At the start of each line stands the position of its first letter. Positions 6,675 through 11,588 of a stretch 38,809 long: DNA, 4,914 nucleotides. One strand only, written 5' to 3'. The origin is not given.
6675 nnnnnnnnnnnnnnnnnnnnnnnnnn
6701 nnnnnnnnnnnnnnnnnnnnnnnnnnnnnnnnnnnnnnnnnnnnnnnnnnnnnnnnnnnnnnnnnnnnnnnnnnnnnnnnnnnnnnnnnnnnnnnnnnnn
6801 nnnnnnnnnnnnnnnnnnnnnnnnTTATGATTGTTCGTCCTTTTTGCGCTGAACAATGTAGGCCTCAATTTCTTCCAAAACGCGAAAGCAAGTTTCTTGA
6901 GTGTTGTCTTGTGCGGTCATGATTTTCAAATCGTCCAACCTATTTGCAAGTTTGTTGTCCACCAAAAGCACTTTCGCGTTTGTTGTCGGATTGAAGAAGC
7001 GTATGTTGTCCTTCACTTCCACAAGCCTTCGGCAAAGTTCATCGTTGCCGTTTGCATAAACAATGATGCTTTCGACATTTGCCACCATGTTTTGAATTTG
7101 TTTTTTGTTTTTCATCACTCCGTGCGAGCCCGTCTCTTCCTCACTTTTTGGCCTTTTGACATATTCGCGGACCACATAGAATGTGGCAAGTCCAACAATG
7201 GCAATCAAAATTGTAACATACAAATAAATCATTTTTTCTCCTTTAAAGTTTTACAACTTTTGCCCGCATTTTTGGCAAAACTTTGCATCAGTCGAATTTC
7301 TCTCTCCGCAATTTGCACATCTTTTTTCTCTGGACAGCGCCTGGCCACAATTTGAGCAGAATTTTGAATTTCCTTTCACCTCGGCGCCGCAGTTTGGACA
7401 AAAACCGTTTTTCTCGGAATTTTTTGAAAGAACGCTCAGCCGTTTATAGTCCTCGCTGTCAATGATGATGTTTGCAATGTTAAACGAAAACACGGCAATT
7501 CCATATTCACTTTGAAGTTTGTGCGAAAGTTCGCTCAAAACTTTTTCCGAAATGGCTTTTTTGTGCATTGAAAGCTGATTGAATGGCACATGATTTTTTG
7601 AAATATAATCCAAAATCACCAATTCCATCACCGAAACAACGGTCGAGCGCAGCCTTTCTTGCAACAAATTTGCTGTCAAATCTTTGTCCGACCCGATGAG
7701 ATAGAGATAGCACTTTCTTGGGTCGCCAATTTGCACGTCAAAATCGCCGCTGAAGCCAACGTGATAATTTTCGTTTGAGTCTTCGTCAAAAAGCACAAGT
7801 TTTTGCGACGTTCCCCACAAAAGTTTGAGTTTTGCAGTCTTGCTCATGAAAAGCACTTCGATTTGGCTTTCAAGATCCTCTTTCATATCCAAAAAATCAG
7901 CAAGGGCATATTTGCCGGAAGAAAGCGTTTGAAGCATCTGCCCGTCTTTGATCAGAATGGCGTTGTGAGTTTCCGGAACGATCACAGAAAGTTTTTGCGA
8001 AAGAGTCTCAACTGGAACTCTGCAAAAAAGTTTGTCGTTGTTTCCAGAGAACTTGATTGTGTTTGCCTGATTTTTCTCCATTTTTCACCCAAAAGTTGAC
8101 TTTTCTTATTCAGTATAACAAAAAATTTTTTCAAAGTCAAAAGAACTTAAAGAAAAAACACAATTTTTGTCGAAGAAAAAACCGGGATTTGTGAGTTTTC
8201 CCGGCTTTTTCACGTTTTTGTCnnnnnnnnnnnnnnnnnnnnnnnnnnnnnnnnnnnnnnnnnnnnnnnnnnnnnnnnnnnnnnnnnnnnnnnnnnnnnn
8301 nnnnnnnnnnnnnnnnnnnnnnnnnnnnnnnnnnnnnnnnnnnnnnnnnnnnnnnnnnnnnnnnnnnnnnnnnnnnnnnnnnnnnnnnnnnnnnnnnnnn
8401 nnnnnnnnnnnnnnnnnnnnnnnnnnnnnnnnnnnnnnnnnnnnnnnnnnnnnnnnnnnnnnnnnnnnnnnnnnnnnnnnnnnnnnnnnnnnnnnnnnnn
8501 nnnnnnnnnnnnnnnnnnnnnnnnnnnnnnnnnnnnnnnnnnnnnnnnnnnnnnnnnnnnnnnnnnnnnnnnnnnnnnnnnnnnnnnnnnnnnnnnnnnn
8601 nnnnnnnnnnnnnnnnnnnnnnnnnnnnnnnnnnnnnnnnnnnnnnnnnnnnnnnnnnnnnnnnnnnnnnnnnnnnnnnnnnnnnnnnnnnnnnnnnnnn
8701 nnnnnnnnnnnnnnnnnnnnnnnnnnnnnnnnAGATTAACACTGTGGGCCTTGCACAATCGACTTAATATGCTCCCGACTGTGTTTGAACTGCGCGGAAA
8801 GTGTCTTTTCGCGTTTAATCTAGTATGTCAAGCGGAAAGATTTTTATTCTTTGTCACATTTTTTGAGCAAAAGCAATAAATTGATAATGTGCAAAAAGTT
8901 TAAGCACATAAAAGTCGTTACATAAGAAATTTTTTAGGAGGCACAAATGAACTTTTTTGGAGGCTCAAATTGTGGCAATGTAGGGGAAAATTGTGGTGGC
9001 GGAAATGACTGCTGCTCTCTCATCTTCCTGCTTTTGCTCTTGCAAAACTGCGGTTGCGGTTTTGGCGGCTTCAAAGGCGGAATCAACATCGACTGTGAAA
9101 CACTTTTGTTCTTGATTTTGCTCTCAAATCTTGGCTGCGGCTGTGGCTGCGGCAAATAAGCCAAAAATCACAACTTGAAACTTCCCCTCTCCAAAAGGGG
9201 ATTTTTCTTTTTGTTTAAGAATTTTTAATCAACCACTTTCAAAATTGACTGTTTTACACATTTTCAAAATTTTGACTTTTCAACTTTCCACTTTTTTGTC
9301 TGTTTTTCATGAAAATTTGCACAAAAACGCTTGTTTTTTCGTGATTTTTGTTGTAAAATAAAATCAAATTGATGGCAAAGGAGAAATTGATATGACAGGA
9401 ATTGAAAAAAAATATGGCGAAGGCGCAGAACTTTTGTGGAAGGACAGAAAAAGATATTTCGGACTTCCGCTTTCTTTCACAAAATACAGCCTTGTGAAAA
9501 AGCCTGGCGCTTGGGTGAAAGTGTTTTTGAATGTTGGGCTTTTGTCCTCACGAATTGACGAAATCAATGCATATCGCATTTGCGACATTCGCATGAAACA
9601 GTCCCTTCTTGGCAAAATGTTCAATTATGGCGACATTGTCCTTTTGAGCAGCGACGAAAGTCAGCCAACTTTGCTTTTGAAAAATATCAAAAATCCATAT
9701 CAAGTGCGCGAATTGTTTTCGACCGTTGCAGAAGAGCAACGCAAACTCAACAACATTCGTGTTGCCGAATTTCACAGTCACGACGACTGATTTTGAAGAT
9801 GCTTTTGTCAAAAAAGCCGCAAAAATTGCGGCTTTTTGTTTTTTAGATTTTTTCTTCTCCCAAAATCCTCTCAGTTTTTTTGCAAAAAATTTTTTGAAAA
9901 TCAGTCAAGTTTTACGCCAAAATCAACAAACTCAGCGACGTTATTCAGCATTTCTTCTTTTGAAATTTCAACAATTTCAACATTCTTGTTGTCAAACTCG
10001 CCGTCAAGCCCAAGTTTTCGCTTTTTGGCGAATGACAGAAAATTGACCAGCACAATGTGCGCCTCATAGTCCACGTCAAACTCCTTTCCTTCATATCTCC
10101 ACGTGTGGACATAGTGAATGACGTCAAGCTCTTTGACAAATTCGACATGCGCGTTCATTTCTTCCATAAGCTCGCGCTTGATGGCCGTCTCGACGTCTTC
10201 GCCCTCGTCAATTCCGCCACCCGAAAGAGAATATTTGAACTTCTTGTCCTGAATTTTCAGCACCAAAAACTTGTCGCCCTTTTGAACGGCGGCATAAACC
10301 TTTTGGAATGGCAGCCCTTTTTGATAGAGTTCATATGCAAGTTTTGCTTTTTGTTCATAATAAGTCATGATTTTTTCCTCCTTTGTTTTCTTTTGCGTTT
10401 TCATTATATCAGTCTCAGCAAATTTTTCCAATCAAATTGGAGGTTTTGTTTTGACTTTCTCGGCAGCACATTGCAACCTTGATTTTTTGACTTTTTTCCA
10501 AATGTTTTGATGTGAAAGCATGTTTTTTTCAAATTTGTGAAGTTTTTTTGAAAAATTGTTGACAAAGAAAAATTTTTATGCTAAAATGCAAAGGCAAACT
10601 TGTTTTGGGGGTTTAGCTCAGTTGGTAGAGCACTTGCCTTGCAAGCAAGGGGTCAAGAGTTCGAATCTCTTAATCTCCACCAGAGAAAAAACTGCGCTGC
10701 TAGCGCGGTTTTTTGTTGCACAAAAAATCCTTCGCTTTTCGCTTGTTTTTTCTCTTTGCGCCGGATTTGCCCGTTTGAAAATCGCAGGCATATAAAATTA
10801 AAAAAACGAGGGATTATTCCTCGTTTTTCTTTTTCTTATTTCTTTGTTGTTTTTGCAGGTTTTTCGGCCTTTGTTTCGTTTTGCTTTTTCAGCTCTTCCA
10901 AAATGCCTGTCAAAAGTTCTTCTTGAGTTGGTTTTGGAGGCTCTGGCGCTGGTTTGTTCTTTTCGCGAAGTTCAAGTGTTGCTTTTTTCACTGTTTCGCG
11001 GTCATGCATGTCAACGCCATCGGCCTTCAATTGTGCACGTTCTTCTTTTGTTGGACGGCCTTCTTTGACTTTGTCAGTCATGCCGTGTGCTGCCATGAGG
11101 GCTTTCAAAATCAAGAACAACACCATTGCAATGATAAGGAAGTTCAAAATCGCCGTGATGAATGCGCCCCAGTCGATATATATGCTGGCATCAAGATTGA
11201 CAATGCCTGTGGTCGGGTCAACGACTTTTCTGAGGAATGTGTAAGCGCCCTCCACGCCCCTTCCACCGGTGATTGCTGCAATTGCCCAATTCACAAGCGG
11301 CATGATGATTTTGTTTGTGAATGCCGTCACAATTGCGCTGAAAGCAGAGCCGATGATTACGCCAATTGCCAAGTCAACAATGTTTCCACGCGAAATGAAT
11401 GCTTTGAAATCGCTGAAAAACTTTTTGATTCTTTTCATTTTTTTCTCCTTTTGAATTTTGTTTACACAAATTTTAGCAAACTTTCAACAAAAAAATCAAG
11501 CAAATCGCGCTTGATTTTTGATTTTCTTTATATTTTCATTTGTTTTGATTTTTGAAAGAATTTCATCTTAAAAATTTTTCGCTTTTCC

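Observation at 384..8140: Seven-gene operon joining two Snf7/ESCRT-III-like proteins, a MIT-domain Vps4-like AAA+ ATPase, an SPFH/zinc-ribbon protein and a giant Zn-ribbon-TPR-TM-GLUG protein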

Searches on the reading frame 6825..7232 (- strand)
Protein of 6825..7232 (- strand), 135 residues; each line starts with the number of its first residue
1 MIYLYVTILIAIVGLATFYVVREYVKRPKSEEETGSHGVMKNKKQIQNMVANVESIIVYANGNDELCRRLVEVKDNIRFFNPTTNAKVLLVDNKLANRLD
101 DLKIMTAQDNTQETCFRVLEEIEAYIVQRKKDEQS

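Call 3: search_protein_families(library=pfam, proteins=[window:6825-7232:-], max_evalue=1)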
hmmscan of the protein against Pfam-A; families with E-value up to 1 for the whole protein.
window:6825-7232:- (135 aa): 3 families
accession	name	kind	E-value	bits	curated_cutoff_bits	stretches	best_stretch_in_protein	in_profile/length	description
PF02025.20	IL5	-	0.022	15.4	24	1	69-131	21-82/112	Interleukin 5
PF13347.12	MFS_2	-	0.14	11.1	27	1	4-58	176-229/427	MFS/sugar transport protein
PF07857.17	TMEM144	-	0.16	11.4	26.2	1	5-69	121-178/332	Transmembrane family, TMEM144 of transporters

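Call 4: search_protein_families(library=ncbifam, proteins=[window:6825-7232:-], max_evalue=1)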
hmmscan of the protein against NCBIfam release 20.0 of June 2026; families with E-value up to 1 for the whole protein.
window:6825-7232:- (135 aa): 3 families
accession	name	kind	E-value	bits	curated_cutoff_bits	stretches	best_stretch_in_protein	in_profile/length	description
TIGR01902.1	dapE-lys-deAc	subfamily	0.013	14.7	163.1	1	31-130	160-260/340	N-acetyl-ornithine/N-acetyl-lysine deacetylase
NF009950.0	PRK13414.1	equivalog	0.024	14.3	306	1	40-119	87-168/209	flagellar biosynthesis protein FliZ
NF046005.2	near_gluc_PtsG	equivalog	0.042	14.1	45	1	2-39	6-43/85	MPN207a family PTS transporter accessory protein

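Call 34: search_protein_families(library=padloc, proteins=[window:6825-7232:-], max_evalue=0.01)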
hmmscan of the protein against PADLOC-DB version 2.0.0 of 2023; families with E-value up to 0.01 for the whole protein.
window:6825-7232:- (135 aa): 0 families

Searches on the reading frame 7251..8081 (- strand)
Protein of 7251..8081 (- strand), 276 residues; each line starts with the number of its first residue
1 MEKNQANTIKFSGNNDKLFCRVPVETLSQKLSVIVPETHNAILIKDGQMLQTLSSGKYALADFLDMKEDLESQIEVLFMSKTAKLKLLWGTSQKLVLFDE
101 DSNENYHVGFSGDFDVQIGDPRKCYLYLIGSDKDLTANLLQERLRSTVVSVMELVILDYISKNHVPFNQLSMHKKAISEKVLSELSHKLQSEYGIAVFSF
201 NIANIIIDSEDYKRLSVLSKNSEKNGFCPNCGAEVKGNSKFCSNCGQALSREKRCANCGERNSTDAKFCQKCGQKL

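Call 3: search_protein_families(library=pfam, proteins=[window:7251-8081:-], max_evalue=1)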
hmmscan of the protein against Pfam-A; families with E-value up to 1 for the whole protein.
window:7251-8081:- (276 aa): 21 families
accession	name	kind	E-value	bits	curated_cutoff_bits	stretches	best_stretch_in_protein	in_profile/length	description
PF13240.11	Zn_Ribbon_1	-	7e-16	57.9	25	2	227-249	1-23/23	zinc-ribbon domain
PF13421.11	Band_7_1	-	4.4e-15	56.3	24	1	33-213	17-201/211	SPFH domain-Band 7 family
PF12773.13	DZR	-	3.4e-11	43.6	27.3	1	228-273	1-45/45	Double zinc ribbon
PF13248.11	Zn_ribbon_3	-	7.4e-11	41.6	27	2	252-276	2-26/26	zinc-ribbon domain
PF24463.1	DUF7577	-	3.1e-09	36.7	28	2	254-276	4-26/27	Domain of unknown function (DUF7577)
PF17032.10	Zn_ribbon_15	-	3.8e-07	31.3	28.9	2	222-246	49-73/73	zinc-ribbon family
PF24460.1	DUF7575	-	9.3e-07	28.5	28.5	2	228-249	6-27/28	Domain of unknown function (DUF7575)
PF18912.6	DZR_2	-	4e-05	23.8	27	1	253-276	8-31/56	Double zinc ribbon domain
PF09297.16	Zn_ribbon_NUD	-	0.00028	21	24.8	1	224-235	2-13/32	NADH pyrophosphatase zinc ribbon domain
PF03660.19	PHF5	-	0.0016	19.1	26.7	1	223-273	25-76/104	PHF5-like protein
PF01145.31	Band_7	-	0.0052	17.3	23.6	1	102-210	54-150/176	SPFH domain / Band 7 family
PF14803.11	Zn_ribbon_Nudix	-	0.0056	17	25.6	0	267-276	1-10/34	Nudix N-terminal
PF07191.17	Zn_ribbon_6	-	0.026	15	25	1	228-273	3-46/67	Double zinc ribbon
PF10571.15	UPF0547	-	0.049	14.2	29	1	228-246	3-21/26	Uncharacterised protein family UPF0547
PF11566.13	PI31_Prot_N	-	0.097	12.8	21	1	126-192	74-142/154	PI31 proteasome regulator N-terminal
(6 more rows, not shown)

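Call 4: search_protein_families(library=ncbifam, proteins=[window:7251-8081:-], max_evalue=1)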
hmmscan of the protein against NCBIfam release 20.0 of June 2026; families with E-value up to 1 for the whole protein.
window:7251-8081:- (276 aa): 10 families
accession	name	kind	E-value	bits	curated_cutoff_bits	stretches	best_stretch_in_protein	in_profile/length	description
NF045510.1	4Cys_prefix_kin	domain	7.5e-06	26.1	24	2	260-276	9-26/26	4-Cys prefix domain-containing protein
NF011149.0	PRK14559.1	equivalog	0.00026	19.9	374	1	228-274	4-49/642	serine/threonine phosphatase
NF049953.1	ribbon_DG_selen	exception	0.004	17.1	130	1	207-247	129-169/172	zinc ribbon-containing (seleno)protein DG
NF003161.0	PRK04136.1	equivalog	0.0061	16.1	54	1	253-275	15-37/49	50S ribosomal protein L40e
NF005651.0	PRK07418.1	subfamily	0.073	11.2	942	1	252-276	593-617/617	acetolactate synthase large subunit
NF053815.1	teico_TcaA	equivalog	0.092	11.5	550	1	228-253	4-29/463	membrane-associated protein TcaA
NF052237.1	biotin_BsaP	equivalog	0.22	11.6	39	1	241-276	1-36/53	biotin synthase auxiliary protein BsaP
NF033497.1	rubre_like_arch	subfamily_domain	0.33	10.7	32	0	255-274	3-24/34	rubrerythrin-like domain-containing protein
NF041910.1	HVO_0416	equivalog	0.45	10.5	80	0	252-273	34-55/58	HVO_0416 family zinc finger protein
NF011302.0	PRK14714.1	equivalog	0.7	7.3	1791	1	227-274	682-730/1350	DNA-directed DNA polymerase II large subunit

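Call 34: search_protein_families(library=padloc, proteins=[window:7251-8081:-], max_evalue=0.01)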
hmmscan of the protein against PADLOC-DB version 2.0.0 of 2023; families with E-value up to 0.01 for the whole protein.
window:7251-8081:- (276 aa): 0 families

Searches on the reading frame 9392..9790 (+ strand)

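Call 71: search_protein_families(library=pfam, proteins=[window:9392-9790:+], max_evalue=0.0001)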
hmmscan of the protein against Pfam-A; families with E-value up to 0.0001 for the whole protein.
window:9392-9790:+ (132 aa): 1 family
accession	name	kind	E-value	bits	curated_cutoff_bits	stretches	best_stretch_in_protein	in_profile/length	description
PF03703.20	bPH_2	-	1.1e-07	32.4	22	1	44-107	13-76/78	Bacterial PH domain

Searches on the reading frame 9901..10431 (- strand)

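Call 71: search_protein_families(library=pfam, proteins=[window:9901-10431:-], max_evalue=0.0001)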
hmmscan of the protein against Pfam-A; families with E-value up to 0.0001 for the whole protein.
window:9901-10431:- (176 aa): 1 family
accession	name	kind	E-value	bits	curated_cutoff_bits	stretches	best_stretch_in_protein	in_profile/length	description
PF00293.34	NUDIX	-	8.9e-11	42.4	21.1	1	49-147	10-108/134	NUDIX domain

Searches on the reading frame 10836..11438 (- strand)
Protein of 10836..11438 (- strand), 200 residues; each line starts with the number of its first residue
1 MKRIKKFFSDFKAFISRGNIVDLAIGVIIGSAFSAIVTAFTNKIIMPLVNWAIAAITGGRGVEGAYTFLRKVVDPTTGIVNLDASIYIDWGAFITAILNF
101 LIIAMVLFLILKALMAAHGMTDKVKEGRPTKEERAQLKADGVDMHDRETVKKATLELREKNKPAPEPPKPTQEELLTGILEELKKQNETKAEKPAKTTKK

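Call 71: search_protein_families(library=pfam, proteins=[window:10836-11438:-], max_evalue=0.0001)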
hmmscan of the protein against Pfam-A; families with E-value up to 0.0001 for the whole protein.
window:10836-11438:- (200 aa): 1 family
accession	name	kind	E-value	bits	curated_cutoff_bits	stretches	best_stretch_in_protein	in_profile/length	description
PF01741.23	MscL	-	1.5e-31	109.7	27.4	1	7-130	1-97/123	Large-conductance mechanosensitive channel, MscL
